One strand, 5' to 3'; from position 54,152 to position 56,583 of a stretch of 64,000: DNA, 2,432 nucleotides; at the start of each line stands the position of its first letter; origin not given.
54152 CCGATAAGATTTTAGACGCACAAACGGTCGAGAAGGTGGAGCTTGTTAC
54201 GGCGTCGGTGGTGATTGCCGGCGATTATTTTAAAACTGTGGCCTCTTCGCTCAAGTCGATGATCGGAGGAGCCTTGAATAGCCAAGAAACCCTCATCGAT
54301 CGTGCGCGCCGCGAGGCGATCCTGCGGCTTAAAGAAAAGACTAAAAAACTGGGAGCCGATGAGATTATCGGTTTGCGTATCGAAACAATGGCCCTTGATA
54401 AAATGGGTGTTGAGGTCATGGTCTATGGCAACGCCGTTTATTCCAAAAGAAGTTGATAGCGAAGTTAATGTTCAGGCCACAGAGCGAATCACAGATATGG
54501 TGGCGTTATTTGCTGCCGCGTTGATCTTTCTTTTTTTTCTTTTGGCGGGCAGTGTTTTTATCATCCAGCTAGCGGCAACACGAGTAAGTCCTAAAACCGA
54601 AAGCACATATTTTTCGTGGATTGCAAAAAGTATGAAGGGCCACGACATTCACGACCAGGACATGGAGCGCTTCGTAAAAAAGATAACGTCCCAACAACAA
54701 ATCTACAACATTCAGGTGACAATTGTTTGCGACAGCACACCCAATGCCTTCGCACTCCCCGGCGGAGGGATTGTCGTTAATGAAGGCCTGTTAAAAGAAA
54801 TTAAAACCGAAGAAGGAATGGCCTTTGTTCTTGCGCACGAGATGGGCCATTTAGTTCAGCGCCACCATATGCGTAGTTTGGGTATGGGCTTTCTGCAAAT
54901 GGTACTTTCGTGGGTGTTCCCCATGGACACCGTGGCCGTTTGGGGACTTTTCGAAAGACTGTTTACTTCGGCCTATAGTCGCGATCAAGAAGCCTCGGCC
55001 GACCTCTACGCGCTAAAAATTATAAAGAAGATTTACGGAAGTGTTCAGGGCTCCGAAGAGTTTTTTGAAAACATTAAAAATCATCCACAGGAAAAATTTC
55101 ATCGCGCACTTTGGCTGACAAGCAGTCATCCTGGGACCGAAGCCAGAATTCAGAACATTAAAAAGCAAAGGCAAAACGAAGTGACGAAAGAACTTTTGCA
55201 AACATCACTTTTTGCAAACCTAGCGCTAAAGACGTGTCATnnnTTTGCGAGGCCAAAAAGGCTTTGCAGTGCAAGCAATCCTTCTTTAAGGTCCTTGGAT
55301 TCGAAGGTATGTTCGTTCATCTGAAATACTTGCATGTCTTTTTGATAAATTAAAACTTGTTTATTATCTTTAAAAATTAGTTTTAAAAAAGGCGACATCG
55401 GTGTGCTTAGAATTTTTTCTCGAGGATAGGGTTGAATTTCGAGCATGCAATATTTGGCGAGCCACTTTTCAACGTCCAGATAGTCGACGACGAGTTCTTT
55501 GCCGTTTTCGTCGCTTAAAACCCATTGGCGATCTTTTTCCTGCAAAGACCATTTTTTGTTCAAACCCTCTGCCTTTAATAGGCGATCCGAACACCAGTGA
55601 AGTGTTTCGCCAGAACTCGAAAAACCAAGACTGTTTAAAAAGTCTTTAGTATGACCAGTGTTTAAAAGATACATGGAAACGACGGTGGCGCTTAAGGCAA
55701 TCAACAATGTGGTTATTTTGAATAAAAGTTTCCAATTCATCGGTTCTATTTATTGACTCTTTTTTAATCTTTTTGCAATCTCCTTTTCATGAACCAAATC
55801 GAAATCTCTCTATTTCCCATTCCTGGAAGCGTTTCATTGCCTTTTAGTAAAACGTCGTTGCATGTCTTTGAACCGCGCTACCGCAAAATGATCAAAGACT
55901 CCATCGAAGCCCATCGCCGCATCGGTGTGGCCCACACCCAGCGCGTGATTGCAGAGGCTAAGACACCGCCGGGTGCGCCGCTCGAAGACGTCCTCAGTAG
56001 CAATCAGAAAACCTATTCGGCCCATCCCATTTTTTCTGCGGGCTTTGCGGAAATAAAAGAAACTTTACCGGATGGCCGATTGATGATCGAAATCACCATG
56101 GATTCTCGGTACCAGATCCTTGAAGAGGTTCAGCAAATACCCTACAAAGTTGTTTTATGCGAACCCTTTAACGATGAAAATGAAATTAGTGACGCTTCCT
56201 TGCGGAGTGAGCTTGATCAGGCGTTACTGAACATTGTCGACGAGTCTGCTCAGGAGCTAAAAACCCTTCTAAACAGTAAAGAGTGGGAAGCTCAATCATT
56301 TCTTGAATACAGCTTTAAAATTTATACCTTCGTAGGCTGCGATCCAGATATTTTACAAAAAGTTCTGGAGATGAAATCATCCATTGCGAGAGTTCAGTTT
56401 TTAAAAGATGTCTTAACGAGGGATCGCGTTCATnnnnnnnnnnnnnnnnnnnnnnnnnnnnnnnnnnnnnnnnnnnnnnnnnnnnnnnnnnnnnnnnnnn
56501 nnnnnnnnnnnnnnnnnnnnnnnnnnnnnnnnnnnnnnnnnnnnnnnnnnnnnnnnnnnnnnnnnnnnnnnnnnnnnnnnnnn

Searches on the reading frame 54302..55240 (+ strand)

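Call 64: search_protein_families(library=pfam, proteins=[window:54302-55240:+], max_evalue=0.00001)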
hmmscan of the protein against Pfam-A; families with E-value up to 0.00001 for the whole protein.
window:54302-55240:+ (313 aa): 1 family
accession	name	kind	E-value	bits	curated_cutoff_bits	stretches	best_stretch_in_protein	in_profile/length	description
PF01435.24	Peptidase_M48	-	6.8e-28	98.2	20.3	1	120-288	6-184/186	Peptidase family M48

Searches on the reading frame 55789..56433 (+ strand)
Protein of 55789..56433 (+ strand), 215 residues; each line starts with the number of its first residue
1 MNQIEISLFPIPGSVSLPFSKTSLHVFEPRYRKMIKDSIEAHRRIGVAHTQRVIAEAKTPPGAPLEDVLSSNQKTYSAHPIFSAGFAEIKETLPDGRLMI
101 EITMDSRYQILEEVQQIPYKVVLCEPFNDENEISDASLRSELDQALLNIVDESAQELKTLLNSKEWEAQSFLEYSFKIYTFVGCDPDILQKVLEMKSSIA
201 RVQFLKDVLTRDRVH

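Call 64: search_protein_families(library=pfam, proteins=[window:55789-56433:+], max_evalue=0.00001)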
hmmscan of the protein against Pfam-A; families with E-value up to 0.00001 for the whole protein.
window:55789-56433:+ (215 aa): 1 family
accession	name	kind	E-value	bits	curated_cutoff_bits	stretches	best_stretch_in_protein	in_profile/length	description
PF02190.22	LON_substr_bdg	-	1.7e-16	61.2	28.7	1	6-210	2-199/200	ATP-dependent protease La (LON) substrate-binding domain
